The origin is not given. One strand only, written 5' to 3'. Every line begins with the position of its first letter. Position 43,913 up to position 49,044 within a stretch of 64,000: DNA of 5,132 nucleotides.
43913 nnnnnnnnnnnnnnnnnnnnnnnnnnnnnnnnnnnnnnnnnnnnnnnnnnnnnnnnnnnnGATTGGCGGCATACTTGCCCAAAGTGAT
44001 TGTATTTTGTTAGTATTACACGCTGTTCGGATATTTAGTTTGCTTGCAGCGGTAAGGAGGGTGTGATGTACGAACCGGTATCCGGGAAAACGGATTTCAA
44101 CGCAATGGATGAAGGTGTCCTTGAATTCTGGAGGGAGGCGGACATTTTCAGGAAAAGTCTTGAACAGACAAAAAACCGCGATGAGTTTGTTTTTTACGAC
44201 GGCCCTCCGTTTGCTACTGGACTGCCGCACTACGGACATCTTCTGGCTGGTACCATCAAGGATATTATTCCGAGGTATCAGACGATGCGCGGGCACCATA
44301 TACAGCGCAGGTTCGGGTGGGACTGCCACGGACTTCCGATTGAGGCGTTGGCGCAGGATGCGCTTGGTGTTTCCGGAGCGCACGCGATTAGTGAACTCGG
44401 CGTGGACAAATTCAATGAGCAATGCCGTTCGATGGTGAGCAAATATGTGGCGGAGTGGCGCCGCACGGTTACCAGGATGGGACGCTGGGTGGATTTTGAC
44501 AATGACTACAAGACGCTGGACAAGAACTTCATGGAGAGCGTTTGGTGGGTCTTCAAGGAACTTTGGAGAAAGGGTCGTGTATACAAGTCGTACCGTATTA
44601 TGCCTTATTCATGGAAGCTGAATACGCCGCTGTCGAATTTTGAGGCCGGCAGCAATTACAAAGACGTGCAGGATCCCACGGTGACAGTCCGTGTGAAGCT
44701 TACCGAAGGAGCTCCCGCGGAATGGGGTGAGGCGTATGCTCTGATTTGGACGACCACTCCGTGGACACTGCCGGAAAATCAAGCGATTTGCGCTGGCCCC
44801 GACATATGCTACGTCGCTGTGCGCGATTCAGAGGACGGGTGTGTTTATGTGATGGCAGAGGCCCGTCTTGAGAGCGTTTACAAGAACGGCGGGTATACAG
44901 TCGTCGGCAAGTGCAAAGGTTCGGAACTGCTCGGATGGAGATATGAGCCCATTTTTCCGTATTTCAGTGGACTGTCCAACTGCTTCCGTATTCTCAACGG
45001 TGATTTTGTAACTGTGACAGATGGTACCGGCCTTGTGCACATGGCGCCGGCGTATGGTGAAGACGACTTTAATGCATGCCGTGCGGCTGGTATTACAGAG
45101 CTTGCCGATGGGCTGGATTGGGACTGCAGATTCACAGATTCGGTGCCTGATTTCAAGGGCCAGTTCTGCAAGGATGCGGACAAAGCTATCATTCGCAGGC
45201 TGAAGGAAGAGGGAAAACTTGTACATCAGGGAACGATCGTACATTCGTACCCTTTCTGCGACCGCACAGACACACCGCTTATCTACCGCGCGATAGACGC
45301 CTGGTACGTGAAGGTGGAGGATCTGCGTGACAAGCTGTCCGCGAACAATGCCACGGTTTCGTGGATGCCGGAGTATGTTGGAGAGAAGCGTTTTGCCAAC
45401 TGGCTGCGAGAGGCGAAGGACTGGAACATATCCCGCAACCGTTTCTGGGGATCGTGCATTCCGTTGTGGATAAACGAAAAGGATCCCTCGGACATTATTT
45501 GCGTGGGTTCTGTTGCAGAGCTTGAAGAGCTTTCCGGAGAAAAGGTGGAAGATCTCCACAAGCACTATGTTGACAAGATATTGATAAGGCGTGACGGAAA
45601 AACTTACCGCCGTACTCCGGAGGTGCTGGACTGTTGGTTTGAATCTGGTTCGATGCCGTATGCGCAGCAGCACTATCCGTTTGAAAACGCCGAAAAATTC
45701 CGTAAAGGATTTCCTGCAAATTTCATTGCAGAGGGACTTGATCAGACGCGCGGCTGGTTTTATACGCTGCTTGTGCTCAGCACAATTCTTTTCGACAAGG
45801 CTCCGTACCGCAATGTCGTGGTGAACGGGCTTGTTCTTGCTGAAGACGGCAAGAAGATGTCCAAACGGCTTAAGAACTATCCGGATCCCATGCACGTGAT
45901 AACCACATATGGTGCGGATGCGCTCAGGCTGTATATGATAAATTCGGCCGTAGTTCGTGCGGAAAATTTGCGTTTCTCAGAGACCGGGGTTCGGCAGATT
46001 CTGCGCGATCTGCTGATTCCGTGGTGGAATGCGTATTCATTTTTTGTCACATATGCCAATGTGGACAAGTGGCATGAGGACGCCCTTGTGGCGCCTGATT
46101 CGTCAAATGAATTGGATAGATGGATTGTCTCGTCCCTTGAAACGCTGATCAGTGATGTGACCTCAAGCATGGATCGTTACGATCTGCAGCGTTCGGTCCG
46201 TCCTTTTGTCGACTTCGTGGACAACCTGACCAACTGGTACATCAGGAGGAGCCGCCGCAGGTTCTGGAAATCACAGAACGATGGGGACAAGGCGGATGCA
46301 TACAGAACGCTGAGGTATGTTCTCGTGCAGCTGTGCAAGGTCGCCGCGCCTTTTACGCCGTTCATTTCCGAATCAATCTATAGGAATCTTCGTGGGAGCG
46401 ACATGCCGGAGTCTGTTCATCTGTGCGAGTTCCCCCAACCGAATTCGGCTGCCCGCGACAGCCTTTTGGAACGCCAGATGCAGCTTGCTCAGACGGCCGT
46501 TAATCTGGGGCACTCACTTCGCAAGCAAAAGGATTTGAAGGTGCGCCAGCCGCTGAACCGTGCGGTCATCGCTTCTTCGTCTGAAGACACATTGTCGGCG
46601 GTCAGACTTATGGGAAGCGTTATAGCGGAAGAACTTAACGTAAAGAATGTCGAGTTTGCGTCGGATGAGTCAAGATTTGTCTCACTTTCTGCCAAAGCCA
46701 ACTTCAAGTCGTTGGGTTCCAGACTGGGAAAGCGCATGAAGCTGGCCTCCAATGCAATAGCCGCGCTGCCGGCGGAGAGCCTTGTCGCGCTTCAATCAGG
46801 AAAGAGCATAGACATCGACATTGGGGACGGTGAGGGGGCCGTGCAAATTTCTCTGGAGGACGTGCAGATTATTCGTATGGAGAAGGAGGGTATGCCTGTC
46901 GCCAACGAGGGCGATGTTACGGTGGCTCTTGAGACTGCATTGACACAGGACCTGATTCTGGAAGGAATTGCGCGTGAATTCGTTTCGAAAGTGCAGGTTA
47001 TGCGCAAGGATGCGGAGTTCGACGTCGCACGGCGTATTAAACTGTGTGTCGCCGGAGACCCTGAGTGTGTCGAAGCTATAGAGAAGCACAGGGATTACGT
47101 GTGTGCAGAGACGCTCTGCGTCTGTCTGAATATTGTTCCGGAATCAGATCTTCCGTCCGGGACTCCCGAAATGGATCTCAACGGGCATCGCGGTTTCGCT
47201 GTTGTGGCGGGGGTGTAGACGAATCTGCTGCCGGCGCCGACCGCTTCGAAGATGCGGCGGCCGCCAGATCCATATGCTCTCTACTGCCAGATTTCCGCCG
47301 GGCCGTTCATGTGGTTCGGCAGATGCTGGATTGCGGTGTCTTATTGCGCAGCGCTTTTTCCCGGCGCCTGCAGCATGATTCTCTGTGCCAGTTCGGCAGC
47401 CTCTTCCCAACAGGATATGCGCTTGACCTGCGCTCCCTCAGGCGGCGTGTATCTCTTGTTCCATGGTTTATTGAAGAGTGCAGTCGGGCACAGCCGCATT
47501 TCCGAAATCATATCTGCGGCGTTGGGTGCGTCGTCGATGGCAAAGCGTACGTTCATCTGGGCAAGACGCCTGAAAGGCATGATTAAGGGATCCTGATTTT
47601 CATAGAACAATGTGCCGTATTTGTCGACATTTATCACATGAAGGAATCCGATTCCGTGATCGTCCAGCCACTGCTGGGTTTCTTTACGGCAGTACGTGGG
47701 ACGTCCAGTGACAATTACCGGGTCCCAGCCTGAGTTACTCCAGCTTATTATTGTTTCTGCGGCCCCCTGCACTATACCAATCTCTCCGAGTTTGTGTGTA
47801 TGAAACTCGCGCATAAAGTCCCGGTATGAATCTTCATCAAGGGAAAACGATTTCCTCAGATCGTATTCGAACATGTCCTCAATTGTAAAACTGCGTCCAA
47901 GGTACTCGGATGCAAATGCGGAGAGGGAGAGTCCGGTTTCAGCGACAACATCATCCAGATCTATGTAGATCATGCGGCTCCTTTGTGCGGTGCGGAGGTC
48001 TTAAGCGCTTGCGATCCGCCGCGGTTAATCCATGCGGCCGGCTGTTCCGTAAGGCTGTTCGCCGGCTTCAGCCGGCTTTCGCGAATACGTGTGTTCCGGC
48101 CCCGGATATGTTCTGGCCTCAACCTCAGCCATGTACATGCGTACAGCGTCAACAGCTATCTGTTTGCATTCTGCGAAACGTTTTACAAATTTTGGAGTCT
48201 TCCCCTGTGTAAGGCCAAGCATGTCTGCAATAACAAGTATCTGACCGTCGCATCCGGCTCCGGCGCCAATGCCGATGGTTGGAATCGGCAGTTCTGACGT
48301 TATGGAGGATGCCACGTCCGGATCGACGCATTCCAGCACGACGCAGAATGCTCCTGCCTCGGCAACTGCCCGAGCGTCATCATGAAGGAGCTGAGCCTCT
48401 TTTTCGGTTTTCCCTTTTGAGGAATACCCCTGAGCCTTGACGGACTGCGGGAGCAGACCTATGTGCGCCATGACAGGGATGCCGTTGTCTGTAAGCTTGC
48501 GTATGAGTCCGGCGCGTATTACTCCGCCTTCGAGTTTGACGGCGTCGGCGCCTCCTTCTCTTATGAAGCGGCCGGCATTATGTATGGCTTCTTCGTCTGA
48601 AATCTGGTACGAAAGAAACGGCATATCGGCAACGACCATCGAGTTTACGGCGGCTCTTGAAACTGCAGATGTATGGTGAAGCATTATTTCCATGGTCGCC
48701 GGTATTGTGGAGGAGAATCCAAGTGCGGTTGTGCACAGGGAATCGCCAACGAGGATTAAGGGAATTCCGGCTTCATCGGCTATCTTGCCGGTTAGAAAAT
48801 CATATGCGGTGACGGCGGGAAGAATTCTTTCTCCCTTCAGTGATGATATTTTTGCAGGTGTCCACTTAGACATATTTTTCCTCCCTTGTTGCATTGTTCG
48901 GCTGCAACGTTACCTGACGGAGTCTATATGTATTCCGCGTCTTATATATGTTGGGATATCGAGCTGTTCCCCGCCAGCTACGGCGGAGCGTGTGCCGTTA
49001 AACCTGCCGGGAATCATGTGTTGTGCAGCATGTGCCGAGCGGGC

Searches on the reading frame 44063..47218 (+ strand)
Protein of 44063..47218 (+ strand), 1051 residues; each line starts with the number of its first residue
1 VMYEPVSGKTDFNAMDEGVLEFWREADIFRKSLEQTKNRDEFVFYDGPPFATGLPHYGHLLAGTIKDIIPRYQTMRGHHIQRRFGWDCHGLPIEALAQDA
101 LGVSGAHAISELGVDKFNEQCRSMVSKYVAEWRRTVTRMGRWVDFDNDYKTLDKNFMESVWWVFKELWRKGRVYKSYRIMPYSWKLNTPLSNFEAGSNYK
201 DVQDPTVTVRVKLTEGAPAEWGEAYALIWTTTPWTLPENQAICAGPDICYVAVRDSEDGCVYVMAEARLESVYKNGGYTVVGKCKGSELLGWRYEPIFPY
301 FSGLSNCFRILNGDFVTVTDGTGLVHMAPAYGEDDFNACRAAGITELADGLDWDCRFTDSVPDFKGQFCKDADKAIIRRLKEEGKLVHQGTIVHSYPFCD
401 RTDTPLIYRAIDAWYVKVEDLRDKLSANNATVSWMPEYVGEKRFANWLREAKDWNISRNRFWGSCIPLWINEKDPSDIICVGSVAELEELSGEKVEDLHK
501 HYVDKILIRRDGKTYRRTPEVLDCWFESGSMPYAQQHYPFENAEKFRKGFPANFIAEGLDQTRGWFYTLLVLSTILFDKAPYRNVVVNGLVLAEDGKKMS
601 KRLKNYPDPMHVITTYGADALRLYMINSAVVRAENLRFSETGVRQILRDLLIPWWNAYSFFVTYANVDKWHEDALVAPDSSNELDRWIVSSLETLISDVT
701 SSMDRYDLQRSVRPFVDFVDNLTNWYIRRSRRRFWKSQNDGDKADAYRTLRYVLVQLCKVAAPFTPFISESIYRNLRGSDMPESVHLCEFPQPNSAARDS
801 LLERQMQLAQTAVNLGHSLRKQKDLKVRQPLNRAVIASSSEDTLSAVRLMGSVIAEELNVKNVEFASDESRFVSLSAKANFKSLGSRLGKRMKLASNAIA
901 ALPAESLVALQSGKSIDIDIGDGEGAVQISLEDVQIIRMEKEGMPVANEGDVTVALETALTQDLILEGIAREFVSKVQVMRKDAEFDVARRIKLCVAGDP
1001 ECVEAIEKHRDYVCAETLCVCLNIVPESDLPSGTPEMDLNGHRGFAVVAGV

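Call 23: search_protein_families(library=pfam, proteins=[window:44063-47218:+], max_evalue=0.0001)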
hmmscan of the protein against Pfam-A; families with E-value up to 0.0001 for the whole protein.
window:44063-47218:+ (1051 aa): 4 families
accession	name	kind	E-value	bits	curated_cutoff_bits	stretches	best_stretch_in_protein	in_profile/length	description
PF00133.28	tRNA-synt_1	-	2.8e-155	517.6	22.7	1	19-636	2-413/414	tRNA synthetases class I (I, L, M and V)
PF19302.4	DUF5915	-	5.6e-55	186.4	27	1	852-1027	2-175/195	Domain of unknown function (DUF5915)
PF08264.19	Anticodon_1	-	1.2e-31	110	25.1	1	685-832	1-145/148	Anticodon-binding domain of tRNA ligase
PF09334.17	tRNA-synt_1g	-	2.1e-16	60.1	20.1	1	49-188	8-128/391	tRNA synthetases class I (M)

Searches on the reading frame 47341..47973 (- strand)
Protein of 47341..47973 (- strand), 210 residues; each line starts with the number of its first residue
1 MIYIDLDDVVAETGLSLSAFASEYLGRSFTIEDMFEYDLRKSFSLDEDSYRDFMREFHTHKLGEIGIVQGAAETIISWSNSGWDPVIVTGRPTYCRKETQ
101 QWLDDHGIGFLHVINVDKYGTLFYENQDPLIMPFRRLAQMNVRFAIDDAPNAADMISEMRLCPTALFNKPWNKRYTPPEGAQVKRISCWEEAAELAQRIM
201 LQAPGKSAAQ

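Call 23: search_protein_families(library=pfam, proteins=[window:47341-47973:-], max_evalue=0.0001)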
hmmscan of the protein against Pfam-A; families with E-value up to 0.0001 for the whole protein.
window:47341-47973:- (210 aa): 2 families
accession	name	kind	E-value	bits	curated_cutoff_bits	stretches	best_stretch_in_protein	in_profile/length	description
PF24694.1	LNS2_PITM1-3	-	6.6e-06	26.6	27.7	1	67-117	22-72/124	PITM 1-3, LNS2 domain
PF06941.18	NT5C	-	6.4e-05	23.3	24.8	0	2-114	4-119/180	5' nucleotidase, deoxy (Pyrimidine), cytosolic type C protein (NT5C)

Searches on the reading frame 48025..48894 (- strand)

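Call 23: search_protein_families(library=pfam, proteins=[window:48025-48894:-], max_evalue=0.0001)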
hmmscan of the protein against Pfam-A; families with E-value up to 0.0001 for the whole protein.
window:48025-48894:- (289 aa): 1 family
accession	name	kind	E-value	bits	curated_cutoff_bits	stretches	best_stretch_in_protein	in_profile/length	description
PF02548.21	Pantoate_transf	-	1.4e-99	333.2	28.7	1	15-265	6-258/259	Ketopantoate hydroxymethyltransferase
